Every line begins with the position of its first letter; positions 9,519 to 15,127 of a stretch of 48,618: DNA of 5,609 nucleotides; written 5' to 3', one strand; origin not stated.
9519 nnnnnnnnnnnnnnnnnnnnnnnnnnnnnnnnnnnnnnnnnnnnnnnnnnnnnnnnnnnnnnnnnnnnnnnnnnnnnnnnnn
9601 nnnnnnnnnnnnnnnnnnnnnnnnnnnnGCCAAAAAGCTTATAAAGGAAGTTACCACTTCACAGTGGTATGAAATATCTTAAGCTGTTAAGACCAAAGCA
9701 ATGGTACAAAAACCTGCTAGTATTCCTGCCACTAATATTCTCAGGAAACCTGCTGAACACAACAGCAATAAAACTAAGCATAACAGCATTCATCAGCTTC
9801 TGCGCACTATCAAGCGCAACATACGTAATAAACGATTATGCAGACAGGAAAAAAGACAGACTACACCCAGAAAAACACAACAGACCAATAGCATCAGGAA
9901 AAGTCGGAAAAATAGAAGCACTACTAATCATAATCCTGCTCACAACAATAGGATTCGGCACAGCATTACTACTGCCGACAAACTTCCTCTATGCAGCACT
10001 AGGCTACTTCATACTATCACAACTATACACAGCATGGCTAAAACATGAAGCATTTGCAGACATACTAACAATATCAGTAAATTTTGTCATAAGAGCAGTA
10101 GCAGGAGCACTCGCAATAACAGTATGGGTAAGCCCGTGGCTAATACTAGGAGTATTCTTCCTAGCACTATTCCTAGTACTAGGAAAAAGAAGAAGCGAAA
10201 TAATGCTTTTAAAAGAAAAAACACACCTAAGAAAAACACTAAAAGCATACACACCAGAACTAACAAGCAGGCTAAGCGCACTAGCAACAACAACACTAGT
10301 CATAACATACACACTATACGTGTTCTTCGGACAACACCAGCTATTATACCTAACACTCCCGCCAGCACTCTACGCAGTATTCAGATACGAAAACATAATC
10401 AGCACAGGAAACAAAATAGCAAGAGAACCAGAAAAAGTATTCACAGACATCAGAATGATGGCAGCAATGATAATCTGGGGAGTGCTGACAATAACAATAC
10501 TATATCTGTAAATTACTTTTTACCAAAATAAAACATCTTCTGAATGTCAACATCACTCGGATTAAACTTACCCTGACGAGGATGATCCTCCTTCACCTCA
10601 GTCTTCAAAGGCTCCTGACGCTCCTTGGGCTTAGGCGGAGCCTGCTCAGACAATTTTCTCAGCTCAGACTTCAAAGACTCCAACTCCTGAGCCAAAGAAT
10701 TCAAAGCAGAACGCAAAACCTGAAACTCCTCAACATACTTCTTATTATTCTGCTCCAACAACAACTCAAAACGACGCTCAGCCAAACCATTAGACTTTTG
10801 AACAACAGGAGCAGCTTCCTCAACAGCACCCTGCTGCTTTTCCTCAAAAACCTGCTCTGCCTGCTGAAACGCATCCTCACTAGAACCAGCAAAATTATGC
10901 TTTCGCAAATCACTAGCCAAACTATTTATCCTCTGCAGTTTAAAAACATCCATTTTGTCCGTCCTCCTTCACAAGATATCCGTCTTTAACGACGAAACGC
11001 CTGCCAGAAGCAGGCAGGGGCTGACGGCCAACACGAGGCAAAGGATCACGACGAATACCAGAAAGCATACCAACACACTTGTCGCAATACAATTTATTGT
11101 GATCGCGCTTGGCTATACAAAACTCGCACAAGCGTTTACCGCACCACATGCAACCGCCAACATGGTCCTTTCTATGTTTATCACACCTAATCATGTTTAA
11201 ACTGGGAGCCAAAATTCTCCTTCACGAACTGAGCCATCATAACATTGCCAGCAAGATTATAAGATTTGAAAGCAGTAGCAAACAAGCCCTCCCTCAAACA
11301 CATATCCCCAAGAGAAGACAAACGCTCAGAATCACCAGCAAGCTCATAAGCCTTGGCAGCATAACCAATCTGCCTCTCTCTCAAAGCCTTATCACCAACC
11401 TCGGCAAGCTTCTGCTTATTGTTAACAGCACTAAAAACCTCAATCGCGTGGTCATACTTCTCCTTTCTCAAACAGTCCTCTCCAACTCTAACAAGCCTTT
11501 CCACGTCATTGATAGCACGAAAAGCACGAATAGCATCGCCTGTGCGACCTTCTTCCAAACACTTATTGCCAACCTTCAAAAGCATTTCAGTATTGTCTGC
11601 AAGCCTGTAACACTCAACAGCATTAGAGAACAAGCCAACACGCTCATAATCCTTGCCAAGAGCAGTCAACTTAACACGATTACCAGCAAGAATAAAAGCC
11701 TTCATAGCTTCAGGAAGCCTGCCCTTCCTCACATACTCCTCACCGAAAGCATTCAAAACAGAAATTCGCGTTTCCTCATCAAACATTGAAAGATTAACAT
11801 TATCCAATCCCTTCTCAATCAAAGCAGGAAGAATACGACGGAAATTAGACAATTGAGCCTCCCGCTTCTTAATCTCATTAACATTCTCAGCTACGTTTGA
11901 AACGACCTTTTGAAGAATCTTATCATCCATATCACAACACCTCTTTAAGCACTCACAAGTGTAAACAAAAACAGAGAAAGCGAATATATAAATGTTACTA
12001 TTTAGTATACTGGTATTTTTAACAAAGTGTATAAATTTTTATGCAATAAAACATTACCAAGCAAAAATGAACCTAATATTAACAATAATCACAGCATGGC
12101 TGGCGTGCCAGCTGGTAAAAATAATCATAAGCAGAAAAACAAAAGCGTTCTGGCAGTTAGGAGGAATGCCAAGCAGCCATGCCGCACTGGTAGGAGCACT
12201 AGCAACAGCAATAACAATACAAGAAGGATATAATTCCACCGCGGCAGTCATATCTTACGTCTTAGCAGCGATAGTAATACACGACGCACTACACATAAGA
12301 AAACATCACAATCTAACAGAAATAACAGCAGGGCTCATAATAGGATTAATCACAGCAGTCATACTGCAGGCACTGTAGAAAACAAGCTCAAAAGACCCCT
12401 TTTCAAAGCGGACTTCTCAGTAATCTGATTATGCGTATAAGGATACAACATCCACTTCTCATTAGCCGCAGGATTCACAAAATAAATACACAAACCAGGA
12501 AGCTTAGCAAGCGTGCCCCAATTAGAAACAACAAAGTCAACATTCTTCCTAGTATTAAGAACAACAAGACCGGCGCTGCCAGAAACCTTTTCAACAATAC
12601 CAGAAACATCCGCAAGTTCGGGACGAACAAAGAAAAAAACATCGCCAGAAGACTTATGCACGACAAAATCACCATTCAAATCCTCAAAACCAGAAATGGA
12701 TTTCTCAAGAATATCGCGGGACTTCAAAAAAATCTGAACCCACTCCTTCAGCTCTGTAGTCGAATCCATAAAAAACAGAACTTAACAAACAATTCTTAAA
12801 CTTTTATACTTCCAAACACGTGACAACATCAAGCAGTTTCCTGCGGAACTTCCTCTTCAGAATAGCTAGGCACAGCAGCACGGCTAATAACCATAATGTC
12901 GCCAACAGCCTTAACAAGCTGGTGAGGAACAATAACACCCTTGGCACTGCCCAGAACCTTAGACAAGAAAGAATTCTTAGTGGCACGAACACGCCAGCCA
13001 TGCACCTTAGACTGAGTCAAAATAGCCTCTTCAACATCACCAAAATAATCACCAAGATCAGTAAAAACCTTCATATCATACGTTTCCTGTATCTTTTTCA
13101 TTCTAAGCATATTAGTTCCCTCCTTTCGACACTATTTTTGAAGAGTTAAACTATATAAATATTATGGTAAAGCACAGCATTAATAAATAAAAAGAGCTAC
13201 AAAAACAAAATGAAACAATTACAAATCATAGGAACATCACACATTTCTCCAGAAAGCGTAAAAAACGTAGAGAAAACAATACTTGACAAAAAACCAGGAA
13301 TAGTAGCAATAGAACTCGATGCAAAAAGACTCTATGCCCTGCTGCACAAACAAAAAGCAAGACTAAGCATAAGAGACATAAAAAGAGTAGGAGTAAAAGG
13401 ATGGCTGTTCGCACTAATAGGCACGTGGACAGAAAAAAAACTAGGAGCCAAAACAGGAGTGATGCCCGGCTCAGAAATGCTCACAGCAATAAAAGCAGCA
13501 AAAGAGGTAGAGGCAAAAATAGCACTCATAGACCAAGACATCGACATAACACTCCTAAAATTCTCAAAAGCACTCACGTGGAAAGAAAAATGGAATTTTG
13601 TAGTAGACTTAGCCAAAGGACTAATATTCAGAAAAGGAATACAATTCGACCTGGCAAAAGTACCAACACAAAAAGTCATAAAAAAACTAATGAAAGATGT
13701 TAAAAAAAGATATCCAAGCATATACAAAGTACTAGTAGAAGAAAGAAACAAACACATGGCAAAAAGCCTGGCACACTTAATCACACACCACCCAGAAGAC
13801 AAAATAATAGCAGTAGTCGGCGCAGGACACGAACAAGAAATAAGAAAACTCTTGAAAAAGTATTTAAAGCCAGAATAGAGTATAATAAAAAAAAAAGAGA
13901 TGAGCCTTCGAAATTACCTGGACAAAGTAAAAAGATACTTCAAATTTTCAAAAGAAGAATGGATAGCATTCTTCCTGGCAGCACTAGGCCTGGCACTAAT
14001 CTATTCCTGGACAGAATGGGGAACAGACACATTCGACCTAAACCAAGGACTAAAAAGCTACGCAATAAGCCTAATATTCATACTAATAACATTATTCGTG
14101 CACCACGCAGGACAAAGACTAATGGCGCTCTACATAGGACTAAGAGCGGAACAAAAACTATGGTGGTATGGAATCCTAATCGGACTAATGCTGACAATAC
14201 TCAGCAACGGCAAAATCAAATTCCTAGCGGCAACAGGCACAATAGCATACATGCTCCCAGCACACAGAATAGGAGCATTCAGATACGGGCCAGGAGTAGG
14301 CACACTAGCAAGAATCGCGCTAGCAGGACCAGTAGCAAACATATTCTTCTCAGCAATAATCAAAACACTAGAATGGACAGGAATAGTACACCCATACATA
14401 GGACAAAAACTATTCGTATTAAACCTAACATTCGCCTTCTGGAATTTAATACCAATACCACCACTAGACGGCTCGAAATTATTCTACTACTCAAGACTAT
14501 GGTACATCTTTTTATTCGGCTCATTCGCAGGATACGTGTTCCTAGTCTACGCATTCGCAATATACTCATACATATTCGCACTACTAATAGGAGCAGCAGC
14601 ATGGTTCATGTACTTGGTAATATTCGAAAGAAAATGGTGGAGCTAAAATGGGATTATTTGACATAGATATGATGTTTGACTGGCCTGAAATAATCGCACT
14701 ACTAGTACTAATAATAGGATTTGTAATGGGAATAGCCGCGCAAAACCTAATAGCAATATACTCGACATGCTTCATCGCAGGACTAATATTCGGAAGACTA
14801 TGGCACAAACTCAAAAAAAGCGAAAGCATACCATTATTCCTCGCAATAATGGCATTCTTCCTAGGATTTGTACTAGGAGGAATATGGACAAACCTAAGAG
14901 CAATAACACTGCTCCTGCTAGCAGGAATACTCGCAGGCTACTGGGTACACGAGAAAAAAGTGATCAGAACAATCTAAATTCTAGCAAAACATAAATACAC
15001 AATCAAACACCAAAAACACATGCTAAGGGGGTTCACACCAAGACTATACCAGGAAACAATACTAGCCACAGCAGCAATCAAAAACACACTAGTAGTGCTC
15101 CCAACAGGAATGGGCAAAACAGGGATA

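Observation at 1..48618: One DNA strand is A+C-rich across the whole window whatever the gene orientation, giving two mirror-image codon dialects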

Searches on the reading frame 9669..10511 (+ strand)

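Call 4: search_protein_families(library=pfam, proteins=[window:9669-10511:+], max_evalue=0.01)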
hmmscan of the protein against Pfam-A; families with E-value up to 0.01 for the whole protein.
window:9669-10511:+ (280 aa): 1 family
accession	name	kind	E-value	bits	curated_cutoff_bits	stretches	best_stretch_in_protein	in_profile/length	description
PF01040.23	UbiA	-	6e-26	91.7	34.2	1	35-239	20-227/250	UbiA prenyltransferase family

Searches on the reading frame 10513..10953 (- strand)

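Call 4: search_protein_families(library=pfam, proteins=[window:10513-10953:-], max_evalue=0.01)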
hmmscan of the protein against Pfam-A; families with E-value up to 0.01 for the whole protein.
window:10513-10953:- (146 aa): 2 families
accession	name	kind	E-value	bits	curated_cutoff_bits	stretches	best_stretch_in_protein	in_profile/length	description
PF08702.15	Fib_alpha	-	0.003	18.2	29.9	1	7-103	35-130/143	Fibrinogen alpha/beta chain family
PF06013.18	WXG100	-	0.0057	17.3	27.3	0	6-46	27-66/86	Proteins of 100 residues with WXG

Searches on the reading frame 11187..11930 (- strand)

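Call 4: search_protein_families(library=pfam, proteins=[window:11187-11930:-], max_evalue=0.01)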
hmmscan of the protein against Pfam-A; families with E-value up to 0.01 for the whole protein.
window:11187-11930:- (247 aa): 6 families
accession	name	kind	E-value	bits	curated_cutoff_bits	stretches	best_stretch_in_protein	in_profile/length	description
PF07719.23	TPR_2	-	8.9e-07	29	27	0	146-167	4-25/34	Tetratricopeptide repeat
PF00637.26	Clathrin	-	4e-05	23.8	29.6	1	119-183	75-136/143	Region in Clathrin and VPS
PF00515.34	TPR_1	-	7.9e-05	22.8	27.8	0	90-110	6-26/34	Tetratricopeptide repeat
PF24762.1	TPR_IF140-IFT172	-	0.00051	19.2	26.8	0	140-233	335-435/486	IF140/IFT172 TPR domain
PF23953.1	TPR_COPA_B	-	0.0089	16.2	33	0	155-204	57-106/181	COPA/B TPR domain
PF13181.12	TPR_8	-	0.0095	16.5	25.7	0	58-80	3-25/34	Tetratricopeptide repeat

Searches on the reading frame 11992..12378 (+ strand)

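Call 4: search_protein_families(library=pfam, proteins=[window:11992-12378:+], max_evalue=0.01)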
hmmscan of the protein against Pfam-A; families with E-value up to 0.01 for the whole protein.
window:11992-12378:+ (128 aa): 2 families
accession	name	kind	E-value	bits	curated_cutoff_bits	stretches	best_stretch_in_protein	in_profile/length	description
PF02681.20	DUF212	-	9.9e-21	74.7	26.5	1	27-107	4-90/126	Divergent PAP2 family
PF01569.27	PAP2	-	0.00014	22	27.2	1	56-125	48-121/130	PAP2 superfamily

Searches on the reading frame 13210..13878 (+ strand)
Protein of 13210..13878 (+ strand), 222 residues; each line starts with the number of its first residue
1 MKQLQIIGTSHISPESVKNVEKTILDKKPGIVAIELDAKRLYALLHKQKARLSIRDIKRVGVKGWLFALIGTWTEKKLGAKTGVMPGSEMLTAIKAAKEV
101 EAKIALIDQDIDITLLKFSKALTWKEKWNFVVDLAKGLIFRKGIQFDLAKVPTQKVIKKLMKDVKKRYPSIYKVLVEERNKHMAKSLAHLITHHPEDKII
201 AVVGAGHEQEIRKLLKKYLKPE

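Call 4: search_protein_families(library=pfam, proteins=[window:13210-13878:+], max_evalue=0.01)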
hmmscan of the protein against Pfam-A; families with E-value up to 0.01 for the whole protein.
window:13210-13878:+ (222 aa): 1 family
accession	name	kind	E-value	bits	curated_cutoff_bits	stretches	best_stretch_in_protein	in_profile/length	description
PF01963.22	TraB_PrgY_gumN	-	3.3e-19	70.2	26.8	1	6-216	14-252/263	TraB/PrgY/gumN family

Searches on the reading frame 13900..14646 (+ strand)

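Call 5: search_protein_families(library=pfam, proteins=[window:13900-14646:+], max_evalue=0.01)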
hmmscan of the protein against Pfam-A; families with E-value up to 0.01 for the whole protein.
window:13900-14646:+ (248 aa): 1 family
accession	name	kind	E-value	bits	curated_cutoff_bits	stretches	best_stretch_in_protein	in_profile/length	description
PF02163.28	Peptidase_M50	-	0.00012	21.9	27.2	1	170-195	165-190/221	Peptidase family M50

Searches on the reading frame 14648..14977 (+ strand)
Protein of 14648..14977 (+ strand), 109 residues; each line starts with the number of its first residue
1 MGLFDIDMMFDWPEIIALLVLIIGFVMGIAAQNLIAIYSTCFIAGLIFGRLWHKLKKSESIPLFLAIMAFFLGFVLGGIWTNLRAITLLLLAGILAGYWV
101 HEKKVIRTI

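Call 5: search_protein_families(library=pfam, proteins=[window:14648-14977:+], max_evalue=0.01)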
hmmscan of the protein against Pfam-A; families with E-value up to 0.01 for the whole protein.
window:14648-14977:+ (109 aa): 1 family
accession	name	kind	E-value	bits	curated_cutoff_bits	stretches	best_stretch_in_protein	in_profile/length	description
PF17647.6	DUF5518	-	0.0089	16.6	27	0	64-103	6-44/116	Family of unknown function (DUF5518)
